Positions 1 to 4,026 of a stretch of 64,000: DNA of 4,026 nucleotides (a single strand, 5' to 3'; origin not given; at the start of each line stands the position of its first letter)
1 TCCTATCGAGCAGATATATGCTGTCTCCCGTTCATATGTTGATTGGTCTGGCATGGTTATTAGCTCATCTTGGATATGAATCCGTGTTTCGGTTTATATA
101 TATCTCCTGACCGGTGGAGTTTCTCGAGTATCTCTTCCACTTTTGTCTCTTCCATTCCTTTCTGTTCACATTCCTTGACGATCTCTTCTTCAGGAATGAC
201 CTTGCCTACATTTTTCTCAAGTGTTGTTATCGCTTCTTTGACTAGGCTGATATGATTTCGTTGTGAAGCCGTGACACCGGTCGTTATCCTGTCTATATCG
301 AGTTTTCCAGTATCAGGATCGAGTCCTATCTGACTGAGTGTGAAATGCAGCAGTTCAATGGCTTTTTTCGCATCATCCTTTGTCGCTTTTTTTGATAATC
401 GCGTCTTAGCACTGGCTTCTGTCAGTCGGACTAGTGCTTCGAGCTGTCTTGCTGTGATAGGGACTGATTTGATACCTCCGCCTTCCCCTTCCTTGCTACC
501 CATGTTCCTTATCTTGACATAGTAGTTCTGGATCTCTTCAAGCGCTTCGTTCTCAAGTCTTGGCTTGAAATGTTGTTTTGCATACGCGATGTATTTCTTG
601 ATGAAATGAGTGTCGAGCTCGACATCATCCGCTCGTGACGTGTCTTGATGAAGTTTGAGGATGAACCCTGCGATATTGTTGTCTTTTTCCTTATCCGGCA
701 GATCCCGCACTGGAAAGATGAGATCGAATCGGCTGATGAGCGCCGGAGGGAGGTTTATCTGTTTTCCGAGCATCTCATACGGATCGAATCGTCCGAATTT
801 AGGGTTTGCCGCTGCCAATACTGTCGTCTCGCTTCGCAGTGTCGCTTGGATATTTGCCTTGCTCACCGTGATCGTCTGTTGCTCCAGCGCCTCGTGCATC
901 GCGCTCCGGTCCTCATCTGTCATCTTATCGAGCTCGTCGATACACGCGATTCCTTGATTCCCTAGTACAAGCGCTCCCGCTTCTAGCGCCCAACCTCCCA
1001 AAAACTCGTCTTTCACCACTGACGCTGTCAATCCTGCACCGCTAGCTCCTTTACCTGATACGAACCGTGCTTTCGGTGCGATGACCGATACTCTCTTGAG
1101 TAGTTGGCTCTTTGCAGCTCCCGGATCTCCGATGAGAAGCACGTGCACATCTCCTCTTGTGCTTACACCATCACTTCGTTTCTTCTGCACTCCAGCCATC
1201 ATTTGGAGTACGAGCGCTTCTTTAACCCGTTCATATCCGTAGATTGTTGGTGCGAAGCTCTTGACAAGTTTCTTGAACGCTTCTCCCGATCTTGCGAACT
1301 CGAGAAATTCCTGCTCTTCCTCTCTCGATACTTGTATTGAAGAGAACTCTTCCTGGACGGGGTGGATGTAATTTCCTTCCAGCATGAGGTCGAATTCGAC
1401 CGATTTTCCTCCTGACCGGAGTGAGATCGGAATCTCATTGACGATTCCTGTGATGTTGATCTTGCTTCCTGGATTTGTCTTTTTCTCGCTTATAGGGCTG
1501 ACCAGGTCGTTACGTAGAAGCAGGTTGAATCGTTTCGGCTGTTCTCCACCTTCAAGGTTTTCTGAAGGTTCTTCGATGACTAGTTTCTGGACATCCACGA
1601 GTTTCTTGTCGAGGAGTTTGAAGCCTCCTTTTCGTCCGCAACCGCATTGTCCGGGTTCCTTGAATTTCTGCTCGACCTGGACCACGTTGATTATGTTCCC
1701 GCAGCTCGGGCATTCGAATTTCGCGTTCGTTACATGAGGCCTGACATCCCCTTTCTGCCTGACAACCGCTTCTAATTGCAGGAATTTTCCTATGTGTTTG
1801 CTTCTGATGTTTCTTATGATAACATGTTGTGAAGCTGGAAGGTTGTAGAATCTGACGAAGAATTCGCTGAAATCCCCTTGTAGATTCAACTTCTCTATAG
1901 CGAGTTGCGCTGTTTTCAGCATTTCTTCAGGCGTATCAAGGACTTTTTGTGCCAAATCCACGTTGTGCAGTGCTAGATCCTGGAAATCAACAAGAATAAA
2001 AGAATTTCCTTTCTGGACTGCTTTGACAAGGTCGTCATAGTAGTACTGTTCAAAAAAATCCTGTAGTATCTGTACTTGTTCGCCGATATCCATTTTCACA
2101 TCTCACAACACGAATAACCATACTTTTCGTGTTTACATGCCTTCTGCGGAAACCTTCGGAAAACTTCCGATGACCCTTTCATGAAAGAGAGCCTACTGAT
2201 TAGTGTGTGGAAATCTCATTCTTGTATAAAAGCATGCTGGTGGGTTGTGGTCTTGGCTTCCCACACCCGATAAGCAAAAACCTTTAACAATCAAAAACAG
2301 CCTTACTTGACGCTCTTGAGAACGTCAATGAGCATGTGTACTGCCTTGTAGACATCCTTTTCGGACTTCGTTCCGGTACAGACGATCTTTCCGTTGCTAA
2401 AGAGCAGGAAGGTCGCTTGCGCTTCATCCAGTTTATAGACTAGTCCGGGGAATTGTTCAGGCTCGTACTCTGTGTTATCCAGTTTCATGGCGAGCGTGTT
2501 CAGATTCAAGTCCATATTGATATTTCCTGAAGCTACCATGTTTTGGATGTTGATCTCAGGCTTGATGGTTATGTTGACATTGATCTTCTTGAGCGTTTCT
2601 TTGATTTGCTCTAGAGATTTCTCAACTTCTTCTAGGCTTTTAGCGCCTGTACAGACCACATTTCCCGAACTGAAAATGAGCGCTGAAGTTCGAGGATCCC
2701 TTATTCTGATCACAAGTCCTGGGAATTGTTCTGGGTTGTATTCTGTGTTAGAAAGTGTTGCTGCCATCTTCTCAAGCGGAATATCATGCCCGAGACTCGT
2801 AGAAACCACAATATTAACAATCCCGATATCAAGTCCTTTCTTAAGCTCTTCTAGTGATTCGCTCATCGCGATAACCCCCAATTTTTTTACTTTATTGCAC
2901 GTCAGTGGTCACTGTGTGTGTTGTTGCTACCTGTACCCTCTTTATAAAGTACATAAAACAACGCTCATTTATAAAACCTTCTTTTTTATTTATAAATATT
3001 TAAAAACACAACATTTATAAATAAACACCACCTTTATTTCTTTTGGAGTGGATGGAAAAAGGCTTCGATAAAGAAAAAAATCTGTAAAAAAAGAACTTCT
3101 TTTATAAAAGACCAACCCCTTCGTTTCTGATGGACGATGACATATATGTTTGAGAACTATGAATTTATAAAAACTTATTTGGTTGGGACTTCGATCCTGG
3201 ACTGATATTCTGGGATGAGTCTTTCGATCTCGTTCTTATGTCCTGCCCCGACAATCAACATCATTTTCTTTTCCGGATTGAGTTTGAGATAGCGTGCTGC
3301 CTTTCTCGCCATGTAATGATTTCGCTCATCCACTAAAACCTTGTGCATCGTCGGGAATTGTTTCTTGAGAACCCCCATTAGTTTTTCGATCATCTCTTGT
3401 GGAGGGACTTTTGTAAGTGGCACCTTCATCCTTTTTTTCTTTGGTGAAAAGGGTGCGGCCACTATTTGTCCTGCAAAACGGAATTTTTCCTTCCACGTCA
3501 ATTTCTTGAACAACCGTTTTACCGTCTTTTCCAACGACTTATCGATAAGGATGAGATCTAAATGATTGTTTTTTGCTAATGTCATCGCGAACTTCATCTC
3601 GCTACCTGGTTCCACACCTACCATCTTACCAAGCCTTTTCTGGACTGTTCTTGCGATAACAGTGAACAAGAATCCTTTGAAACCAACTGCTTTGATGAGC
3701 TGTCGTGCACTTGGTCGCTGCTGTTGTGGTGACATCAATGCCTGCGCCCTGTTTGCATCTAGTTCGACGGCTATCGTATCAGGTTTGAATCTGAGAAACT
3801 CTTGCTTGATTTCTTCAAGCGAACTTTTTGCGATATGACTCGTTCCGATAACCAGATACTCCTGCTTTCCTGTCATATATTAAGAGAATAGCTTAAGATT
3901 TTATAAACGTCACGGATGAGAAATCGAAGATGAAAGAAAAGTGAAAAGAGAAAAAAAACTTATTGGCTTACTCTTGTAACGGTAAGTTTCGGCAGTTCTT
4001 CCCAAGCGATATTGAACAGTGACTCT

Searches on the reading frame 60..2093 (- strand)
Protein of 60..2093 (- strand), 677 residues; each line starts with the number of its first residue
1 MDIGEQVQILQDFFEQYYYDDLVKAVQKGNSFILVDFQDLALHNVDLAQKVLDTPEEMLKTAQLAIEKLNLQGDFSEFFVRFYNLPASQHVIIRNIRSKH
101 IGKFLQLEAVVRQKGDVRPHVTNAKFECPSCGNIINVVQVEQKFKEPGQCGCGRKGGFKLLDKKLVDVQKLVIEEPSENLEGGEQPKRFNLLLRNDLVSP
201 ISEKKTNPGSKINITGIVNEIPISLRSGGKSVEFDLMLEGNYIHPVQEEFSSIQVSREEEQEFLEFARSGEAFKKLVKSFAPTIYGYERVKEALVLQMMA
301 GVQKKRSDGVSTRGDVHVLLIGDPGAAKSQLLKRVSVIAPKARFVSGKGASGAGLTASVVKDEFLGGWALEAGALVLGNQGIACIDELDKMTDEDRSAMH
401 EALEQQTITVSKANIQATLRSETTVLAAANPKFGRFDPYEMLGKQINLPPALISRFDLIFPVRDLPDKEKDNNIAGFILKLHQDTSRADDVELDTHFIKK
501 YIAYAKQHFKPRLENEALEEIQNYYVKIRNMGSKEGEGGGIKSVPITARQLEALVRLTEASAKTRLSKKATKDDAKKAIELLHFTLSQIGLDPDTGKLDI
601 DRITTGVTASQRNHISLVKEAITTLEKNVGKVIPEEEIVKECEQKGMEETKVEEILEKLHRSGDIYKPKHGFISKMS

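Call 24: search_protein_families(library=pfam, proteins=[window:60-2093:-], max_evalue=0.001)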
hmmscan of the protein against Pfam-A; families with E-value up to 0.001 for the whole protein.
window:60-2093:- (677 aa): 9 families
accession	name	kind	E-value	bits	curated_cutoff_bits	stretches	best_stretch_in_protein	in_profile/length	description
PF00493.29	MCM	-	8e-90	300.3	23.3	1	260-482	2-224/224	MCM P-loop domain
PF17855.7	MCM_lid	-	1.2e-26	93.4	27.4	1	497-583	2-84/87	MCM AAA-lid domain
PF17207.9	MCM_OB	-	9.6e-21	74.3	24.8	1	93-220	2-124/126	MCM OB domain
PF01078.27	Mg_chelatase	-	1.7e-10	41.1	20.3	1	366-431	93-158/207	Magnesium chelatase, subunit ChlI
PF14551.11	MCM_N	-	1.5e-07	32.1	24.9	1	15-84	18-95/95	MCM N-terminal domain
PF07728.20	AAA_5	-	1.1e-06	29.1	22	1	317-456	1-139/139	AAA domain (dynein-related subfamily)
PF21120.3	MCM_WH_arc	-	2.4e-06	27.9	26.1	1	615-673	3-62/63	Archaeal MCM, winged-helix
PF22798.2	DUF5817_CT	-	4e-05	23.8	29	1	634-665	14-45/54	DUF5817, C-terminal domain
PF07726.17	AAA_3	-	0.00066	20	27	0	317-431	1-112/131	ATPase family associated with various cellular activities (AAA)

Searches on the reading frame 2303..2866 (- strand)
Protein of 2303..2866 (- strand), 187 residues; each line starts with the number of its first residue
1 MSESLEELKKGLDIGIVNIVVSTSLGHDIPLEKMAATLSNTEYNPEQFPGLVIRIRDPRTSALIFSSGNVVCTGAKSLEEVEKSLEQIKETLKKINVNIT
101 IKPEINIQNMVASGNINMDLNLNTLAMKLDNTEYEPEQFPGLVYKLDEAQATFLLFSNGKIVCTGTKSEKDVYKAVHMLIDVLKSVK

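Call 93: search_protein_families(library=pfam, proteins=[window:2303-2866:-], max_evalue=0.001)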
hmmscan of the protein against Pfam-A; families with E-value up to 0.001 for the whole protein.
window:2303-2866:- (187 aa): 2 families
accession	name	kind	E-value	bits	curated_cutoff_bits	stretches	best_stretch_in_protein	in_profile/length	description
PF00352.27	TBP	-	2.2e-61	204.1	22.9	2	104-185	1-84/85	Transcription factor TFIID (or TATA-binding protein, TBP)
PF11858.14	DUF3378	-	0.0006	20.4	27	0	31-93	11-72/76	Domain of unknown function (DUF3378)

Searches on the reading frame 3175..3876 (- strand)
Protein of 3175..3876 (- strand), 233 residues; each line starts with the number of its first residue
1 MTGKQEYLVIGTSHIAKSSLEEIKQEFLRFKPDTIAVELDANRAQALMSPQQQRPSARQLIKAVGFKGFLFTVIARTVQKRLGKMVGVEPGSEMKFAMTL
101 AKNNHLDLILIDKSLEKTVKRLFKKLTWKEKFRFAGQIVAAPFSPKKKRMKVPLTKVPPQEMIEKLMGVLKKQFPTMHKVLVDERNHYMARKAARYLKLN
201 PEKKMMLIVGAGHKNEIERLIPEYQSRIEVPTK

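Call 93: search_protein_families(library=pfam, proteins=[window:3175-3876:-], max_evalue=0.001)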
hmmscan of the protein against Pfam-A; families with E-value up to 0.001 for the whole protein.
window:3175-3876:- (233 aa): 1 family
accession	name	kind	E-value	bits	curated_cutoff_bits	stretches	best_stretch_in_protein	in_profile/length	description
PF01963.22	TraB_PrgY_gumN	-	4.2e-22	79.7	26.8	1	5-221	10-251/263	TraB/PrgY/gumN family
